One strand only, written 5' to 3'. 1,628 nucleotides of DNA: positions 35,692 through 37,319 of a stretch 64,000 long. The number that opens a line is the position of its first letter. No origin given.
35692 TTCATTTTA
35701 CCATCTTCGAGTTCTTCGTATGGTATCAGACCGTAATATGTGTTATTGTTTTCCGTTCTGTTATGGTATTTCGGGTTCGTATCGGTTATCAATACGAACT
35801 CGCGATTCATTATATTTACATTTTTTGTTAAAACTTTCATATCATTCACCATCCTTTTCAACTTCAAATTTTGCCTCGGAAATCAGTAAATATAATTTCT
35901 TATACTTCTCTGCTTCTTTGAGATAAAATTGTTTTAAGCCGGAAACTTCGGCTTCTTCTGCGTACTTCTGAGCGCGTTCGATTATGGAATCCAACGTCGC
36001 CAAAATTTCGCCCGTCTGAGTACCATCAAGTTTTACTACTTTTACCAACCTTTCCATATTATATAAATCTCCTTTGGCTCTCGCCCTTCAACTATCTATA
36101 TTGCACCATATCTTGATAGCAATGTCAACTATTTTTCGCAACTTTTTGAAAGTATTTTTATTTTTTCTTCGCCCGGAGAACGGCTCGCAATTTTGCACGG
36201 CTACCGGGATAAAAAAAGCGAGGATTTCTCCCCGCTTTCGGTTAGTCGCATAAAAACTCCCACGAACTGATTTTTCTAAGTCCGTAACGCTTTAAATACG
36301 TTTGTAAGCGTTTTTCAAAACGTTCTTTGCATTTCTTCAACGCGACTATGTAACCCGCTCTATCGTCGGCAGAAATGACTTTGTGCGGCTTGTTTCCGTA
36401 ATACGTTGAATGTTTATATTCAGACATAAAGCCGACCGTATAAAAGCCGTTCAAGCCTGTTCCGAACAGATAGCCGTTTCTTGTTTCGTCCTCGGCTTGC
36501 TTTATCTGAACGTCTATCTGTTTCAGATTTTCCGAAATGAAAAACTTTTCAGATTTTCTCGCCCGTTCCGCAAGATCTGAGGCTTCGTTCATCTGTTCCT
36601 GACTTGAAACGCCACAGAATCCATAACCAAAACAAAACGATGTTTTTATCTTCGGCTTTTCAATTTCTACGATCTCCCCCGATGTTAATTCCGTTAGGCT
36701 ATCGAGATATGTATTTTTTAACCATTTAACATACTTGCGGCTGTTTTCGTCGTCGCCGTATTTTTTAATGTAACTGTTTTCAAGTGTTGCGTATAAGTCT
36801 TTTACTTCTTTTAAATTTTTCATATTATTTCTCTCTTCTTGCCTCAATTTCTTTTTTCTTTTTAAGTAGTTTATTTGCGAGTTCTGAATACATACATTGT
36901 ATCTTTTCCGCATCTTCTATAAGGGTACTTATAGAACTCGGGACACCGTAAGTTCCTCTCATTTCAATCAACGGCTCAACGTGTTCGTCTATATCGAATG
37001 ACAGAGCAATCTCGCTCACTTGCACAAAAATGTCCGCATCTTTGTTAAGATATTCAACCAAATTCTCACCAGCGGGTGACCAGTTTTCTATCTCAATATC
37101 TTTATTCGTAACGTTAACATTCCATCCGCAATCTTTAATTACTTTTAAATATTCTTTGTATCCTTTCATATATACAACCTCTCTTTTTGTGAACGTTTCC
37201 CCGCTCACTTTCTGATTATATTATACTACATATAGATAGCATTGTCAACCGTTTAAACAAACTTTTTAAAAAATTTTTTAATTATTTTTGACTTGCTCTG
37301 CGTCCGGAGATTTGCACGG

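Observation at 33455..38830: Leftward array of six promoter-gene(s)-terminator cassettes interrupting the head module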

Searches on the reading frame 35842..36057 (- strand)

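Call 9: search_protein_families(library=pfam, max_evalue=0.1, proteins=[window:35842-36057:-])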
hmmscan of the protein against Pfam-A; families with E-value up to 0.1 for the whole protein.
window:35842-36057:- (71 aa): 1 family
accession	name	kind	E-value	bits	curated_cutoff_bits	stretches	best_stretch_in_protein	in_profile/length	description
PF24025.1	Ig_DR_A0283-like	-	0.059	14.1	27.1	1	4-53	10-59/102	DR_A0283-like, Ig-like domain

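Call 10: search_protein_families(library=phrogs, max_evalue=0.1, proteins=[window:35842-36057:-])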
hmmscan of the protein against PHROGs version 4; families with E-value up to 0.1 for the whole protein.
window:35842-36057:- (71 aa): 0 families

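Call 59: search_protein_families(library=ncbifam, max_evalue=0.01, proteins=[window:35842-36057:-])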
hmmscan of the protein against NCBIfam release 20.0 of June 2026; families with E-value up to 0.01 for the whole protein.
window:35842-36057:- (71 aa): 1 family
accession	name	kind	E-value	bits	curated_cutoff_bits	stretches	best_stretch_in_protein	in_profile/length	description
NF041430.1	UrfF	equivalog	0.0052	16.8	100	1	13-47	7-41/68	plasmid repression protein F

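Call 74: search_protein_families(library=padloc, max_evalue=0.01, proteins=[window:35842-36057:-])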
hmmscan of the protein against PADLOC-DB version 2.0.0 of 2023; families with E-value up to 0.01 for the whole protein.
window:35842-36057:- (71 aa): 0 families

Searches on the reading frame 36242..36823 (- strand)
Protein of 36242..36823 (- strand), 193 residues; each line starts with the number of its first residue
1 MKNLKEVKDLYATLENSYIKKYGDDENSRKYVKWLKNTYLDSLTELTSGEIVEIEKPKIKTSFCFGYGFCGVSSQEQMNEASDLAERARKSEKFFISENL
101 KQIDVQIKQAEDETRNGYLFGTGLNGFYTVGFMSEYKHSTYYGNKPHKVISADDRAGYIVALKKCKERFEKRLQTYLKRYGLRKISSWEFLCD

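Call 9: search_protein_families(library=pfam, max_evalue=0.1, proteins=[window:36242-36823:-])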
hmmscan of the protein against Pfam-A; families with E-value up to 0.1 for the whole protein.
window:36242-36823:- (193 aa): 1 family
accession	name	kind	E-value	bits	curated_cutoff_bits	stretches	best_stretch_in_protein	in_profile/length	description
PF01229.23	Glyco_hydro_39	-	0.038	13.2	26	0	166-190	128-152/472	Glycosyl hydrolases family 39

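Call 10: search_protein_families(library=phrogs, max_evalue=0.1, proteins=[window:36242-36823:-])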
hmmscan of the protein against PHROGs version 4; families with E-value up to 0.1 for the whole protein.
window:36242-36823:- (193 aa): 0 families

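Call 34: find_homologous_proteins(query=window:36242-36823:-, max_evalue=0.001)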
Query window:36242-36823:- (193 aa): 58 proteins with E <= 0.001 among 109 candidates.
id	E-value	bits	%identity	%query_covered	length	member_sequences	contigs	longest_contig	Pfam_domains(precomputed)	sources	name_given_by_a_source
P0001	1.3e-114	399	93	98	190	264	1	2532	-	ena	-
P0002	6.8e-113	393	93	98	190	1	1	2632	-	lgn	-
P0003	1.9e-110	385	92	98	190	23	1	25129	-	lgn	-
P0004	1.1e-106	373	87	98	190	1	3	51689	-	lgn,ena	-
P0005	2.1e-106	372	87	98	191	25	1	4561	-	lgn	-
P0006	9.7e-102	357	84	98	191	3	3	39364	-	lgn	-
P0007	9.6e-98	344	82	98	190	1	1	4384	-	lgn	-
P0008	9.4e-94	330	79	98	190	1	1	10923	-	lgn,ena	-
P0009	1.9e-50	189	47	98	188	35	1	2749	-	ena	-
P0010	1.8e-49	186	47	98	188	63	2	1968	-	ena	-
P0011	1.9e-49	186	47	98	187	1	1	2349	-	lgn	-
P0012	4.3e-49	185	46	98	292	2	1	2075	-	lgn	-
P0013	5.8e-49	184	45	98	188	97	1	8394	-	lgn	-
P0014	6.5e-49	184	47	98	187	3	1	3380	-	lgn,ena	-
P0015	1.9e-48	183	45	98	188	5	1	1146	-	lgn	-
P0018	4.3e-29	120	40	100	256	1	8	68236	-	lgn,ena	-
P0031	4.2e-22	97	34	72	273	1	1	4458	-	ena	-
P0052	6.9e-13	67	33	78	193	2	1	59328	-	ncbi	-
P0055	8.9e-11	60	35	80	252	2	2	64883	-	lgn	-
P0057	2.3e-8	52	30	84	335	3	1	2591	PF07275.17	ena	-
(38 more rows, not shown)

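Call 37: search_solved_structures(query=A1, max_evalue=1)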
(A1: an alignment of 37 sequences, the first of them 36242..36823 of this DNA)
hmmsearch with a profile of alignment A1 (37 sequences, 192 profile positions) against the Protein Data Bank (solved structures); distinct sequences matched with E-value up to 1: 4.
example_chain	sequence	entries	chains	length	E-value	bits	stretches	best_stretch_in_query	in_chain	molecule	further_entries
6emw_D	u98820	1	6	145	0.013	18.5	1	92-160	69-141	ATP-dependent Clp protease ATP-binding subunit ClpC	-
6em9_A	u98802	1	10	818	0.23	14.5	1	92-160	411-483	ATP-dependent Clp protease ATP-binding subunit ClpC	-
6em8_A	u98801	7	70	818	0.24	14.4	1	92-160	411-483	ATP-dependent Clp protease ATP-binding subunit ClpC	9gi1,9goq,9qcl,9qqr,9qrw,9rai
6cfy_A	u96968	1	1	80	0.74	12.9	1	94-161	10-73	UPF0335 protein ASE63_04290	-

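Call 38: search_protein_families(library=pfam, proteins=[P0057, P0018, P0031, P0055, P0012], max_evalue=0.01)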
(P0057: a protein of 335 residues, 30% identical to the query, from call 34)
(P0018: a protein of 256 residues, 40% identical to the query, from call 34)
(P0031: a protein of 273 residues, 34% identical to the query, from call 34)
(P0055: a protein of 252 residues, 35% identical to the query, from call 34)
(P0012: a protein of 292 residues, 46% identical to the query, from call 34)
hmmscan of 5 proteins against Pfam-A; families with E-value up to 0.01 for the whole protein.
P0057 (335 aa): 1 family
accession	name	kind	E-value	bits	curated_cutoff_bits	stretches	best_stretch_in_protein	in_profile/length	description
PF07275.16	ArdA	-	7.8e-12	46.5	27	1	6-84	1-80/155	Antirestriction protein (ArdA)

P0018 (256 aa): 1 family
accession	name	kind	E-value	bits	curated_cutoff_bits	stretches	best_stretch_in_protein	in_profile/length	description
PF18974.5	DUF5710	-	0.006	16.7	26.5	0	30-56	15-41/44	Domain of unknown function (DUF5710)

P0031 (273 aa): 0 families

P0055 (252 aa): 0 families

P0012 (292 aa): 0 families

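Call 41: predict_structure(alignment_id=A1)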
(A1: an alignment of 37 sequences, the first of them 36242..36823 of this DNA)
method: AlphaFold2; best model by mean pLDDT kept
length: 193 residues; sequences in the alignment: 37
mean_pLDDT: 95.4   pTM: 0.87
mean pLDDT of the five models: 95.4, 95.3, 95.1, 94.8, 94.3
residues with pLDDT >= 90: 181; 70-90: 10; 50-70: 2; < 50: 0
segments of 3 or more residues with pLDDT < 50: none
pLDDT, mean of each block of 10 residues (from residue 1): 83 95 96 94 95 97 97 97 98 98 98 97 95 95 87 97 98 98 98 95
secondary structure, 60 per line:
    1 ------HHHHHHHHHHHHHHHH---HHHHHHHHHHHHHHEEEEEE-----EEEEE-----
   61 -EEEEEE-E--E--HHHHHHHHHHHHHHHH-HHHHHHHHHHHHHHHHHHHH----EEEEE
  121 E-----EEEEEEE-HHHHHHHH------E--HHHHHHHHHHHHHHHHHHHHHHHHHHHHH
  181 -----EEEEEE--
elements in order: H7-22 H26-39 E40-45 E51-55 E62-67 H75-90 H92-111 E116-121 E127-133 H135-142 H152-180 E186-191

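Call 47: fold_search(model_id=the predicted structure, library=pdb)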
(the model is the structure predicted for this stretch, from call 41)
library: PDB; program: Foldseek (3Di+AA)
matches with E <= 10: 325; with E <= 0.001: 0
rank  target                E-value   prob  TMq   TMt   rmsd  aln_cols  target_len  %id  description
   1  3iif_C                4.3e-01  0.03  0.11  0.11  18.9       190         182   11  Crystal structure of the macro domain of human histone macroH2A1.1 in complex with ADP-ribose (form B) (released 2009-08-18)
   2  3iif_B                5.2e-01  0.03  0.11  0.12  18.4       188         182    9  Crystal structure of the macro domain of human histone macroH2A1.1 in complex with ADP-ribose (form B) (released 2009-08-18)
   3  3cei_B                6.6e-01  0.08  0.16  0.15  13.8       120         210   16  Crystal Structure of Superoxide Dismutase from Helicobacter pylori (released 2008-06-10)
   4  3cei_A                6.6e-01  0.05  0.11  0.11  14.8       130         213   14  Crystal Structure of Superoxide Dismutase from Helicobacter pylori (released 2008-06-10)
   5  1zr3_C                6.6e-01  0.02  0.11  0.11  18.6       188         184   11  Crystal structure of the macro-domain of human core histone variant macroH2A1.1 (form B) (released 2006-02-14)
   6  3j5y_A                7.0e-01  0.05  0.17  0.11  13.8       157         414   10  Structure of the mammalian ribosomal pre-termination complex associated with eRF1-eRF3-GDPNP (released 2013-12-25)
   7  8yl4_B                8.4e-01  0.07  0.17  0.17  10.3       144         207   12  Crystal structure of the de novo designed protein 200 AA in the crystal form 1 (released 2024-10-16)
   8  7bjk_A                9.5e-01  0.04  0.16  0.15  16.6       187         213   11  Crystal structure of the chloroplastic Fe superoxide dismutase PAP9 from Arabidopsis thaliana. (released 2021-07-07)
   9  2cdy_B                9.5e-01  0.03  0.12  0.11  16.4       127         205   12  Manganese Superoxide Dismutase (Mn-SOD) from Deinococcus radiodurans (released 2006-02-13)
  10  6jov_C                9.5e-01  0.02  0.10  0.10  16.7       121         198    9  Crystal structure of a hypothetical Fe Superoxide dismutase (released 2020-01-29)
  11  6nr8_5                1.0e+00  0.10  0.22  0.30  13.6       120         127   17  hTRiC-hPFD Class6 (released 2019-06-19)
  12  7f9u_C                1.0e+00  0.05  0.16  0.07  15.5       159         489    8  Toxoplasma gondii Prolyl-tRNA Synthetase (TgPRS) in Complex with inhibitor T35 and Halofuginone (released 2022-07-06)
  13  4yip_A                1.0e+00  0.03  0.13  0.12  15.1       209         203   11  X-ray structure of the iron/manganese cambialistic superoxide dismutase from Streptococcus mutans (released 2016-01-13)
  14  7bjk_D                1.1e+00  0.06  0.18  0.17  15.3       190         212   11  Crystal structure of the chloroplastic Fe superoxide dismutase PAP9 from Arabidopsis thaliana. (released 2021-07-07)
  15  4zdo_A                1.1e+00  0.06  0.11  0.06  10.7        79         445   18  The crystal structure of T325S mutant of human SepSecS in complex with selenocysteine tRNA (tRNASec) (released 2016-04-20)
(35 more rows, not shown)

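Call 48: find_encoding_contigs(protein=P0052, flank=6000, max_places=2)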
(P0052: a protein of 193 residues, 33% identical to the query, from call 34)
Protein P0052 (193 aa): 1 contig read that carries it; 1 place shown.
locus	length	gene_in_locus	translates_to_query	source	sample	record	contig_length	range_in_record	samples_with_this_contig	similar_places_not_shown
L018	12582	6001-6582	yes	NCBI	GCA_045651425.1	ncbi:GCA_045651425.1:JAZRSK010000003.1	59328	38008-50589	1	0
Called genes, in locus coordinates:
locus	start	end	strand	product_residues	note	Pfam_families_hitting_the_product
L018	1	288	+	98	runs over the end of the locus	-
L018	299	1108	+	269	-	PF00112:Peptidase_C1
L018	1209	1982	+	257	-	PF05257:CHAP, PF01471:PG_binding_1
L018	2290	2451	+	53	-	-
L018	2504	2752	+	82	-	-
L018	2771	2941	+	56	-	-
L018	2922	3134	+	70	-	-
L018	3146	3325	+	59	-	-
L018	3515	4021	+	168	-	PF09643:YopX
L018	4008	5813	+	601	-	PF13708:DUF4942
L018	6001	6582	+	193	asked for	-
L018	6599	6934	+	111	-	PF26991:DUF8317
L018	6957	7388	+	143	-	PF24692:DUF7659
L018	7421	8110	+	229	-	-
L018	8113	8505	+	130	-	-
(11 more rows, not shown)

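Call 59: search_protein_families(library=ncbifam, max_evalue=0.01, proteins=[window:36242-36823:-])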
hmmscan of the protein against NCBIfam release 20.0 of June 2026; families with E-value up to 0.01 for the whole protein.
window:36242-36823:- (193 aa): 0 families

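Call 74: search_protein_families(library=padloc, max_evalue=0.01, proteins=[window:36242-36823:-])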
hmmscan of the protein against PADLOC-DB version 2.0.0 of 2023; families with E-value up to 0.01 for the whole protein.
window:36242-36823:- (193 aa): 0 families

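Call 104: fold_search(model_id=the predicted structure, library=viral)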
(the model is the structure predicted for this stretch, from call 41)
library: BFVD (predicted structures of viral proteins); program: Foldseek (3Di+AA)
matches with E <= 10: 392; with E <= 0.001: 0
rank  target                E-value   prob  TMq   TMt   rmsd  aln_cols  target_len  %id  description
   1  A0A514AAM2            9.9e-02  0.21  0.18  0.24  11.7       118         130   17  Uracil DNA glycosylase [Bacillus phage Karezi]
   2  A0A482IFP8            1.4e-01  0.08  0.15  0.10  20.2       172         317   10  Uncharacterized protein [Erwinia phage Rebecca]
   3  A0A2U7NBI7            1.9e-01  0.20  0.20  0.26  12.1       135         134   15  Uncharacterized protein [Pseudomonas phage PspYZU01]
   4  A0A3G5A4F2            1.9e-01  0.10  0.20  0.20  15.2       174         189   15  Uncharacterized protein [Homavirus sp.]
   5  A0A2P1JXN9            2.5e-01  0.06  0.15  0.14  20.5       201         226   14  Nucleotide pyrophosphohydrolase [Rhodococcus phage Finch]
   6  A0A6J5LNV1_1          2.8e-01  0.47  0.29  0.05   9.3       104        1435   15  N-acetyltransferase domain-containing protein [uncultured Caudovirales phage]
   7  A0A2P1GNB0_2          3.6e-01  0.11  0.19  0.05  18.6       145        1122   12  Replicase [Wenling dimarhabdovirus 8]
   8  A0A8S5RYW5            3.8e-01  0.09  0.22  0.12  16.6       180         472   12  Restriction enzyme [Myoviridae sp. ctNQV2]
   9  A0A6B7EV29            4.0e-01  0.06  0.19  0.09  22.6       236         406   10  (no name in the UniProt tables at hand)
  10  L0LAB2                5.1e-01  0.35  0.23  0.46   8.3       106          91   14  Uncharacterized protein [Bacillus phage phiAGATE]
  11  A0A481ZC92            5.1e-01  0.03  0.12  0.15  17.7       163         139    8  Uncharacterized protein [Pithovirus LCPAC403]
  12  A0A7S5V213            5.8e-01  0.25  0.23  0.32   9.2       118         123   12  (no name in the UniProt tables at hand)
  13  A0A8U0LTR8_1          5.8e-01  0.20  0.17  0.04  11.1        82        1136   12  (no name in the UniProt tables at hand)
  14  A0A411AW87            6.2e-01  0.09  0.18  0.07  10.2       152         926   10  DNA primase/polymerase [Pantoea phage vB_PagM_LIET2]
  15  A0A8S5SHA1            6.2e-01  0.08  0.17  0.12  16.3       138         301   12  Uncharacterized protein [Siphoviridae sp. ctBCr48]
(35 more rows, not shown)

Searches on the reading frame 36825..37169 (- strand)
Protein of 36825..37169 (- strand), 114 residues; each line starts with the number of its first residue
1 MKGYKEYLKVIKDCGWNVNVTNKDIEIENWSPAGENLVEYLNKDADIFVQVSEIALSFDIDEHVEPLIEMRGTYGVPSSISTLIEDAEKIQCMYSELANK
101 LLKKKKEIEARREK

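Call 9: search_protein_families(library=pfam, max_evalue=0.1, proteins=[window:36825-37169:-])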
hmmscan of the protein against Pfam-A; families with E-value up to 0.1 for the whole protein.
window:36825-37169:- (114 aa): 0 families

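Call 10: search_protein_families(library=phrogs, max_evalue=0.1, proteins=[window:36825-37169:-])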
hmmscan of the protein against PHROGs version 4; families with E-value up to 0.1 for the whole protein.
window:36825-37169:- (114 aa): 0 families

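Call 59: search_protein_families(library=ncbifam, max_evalue=0.01, proteins=[window:36825-37169:-])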
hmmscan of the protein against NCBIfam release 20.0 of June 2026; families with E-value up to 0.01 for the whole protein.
window:36825-37169:- (114 aa): 0 families

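Call 74: search_protein_families(library=padloc, max_evalue=0.01, proteins=[window:36825-37169:-])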
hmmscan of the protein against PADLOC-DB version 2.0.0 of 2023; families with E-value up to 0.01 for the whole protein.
window:36825-37169:- (114 aa): 0 families

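Call 89: find_homologous_proteins(query=window:36825-37169:-, max_evalue=0.001)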
Query window:36825-37169:- (114 aa): 54 proteins with E <= 0.001 among 62 candidates.
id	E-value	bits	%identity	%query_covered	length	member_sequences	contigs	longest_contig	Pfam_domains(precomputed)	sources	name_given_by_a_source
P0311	1.8e-68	246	100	100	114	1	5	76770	-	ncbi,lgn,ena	-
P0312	3.6e-59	216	88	100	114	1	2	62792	-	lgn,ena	-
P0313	1.2e-55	205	85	100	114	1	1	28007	-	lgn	-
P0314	4.7e-46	174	75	100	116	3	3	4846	-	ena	-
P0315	3.1e-43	164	72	100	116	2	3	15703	-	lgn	-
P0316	6.3e-43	164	68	100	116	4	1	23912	-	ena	-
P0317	1.9e-42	162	68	100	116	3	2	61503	-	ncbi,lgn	-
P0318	5.0e-42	161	69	100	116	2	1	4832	-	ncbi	-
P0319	7.6e-41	157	69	100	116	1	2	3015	-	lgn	-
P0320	1.0e-35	140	68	89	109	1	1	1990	-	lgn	-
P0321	2.6e-31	126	64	86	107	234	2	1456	-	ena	-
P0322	5.7e-31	125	64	86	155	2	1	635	-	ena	-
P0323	8.3e-31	125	63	86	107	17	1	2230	-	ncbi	-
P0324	1.6e-30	124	63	86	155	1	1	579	-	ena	-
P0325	1.1e-29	121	56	95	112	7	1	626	-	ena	-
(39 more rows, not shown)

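Call 90: find_encoding_contigs(protein=P0317, flank=8000, max_places=2)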
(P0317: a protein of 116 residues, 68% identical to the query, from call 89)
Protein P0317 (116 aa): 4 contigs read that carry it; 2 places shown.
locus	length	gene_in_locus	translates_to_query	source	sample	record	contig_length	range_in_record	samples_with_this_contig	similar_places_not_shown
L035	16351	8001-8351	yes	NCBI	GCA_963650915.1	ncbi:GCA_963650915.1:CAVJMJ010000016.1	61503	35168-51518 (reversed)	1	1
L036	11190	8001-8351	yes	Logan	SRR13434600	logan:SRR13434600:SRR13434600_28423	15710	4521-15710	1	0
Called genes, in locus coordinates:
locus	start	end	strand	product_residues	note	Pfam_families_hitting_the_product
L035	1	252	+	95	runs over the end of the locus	-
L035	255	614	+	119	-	-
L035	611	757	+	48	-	-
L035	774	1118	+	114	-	-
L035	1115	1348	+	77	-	-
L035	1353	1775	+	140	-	PF24692:DUF7659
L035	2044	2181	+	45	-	-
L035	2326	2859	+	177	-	-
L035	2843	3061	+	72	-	-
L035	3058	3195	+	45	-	-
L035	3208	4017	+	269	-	PF18406:DUF1281_C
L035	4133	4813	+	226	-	-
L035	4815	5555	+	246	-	-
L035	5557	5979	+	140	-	-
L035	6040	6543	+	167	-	-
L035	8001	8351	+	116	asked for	-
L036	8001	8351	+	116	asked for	-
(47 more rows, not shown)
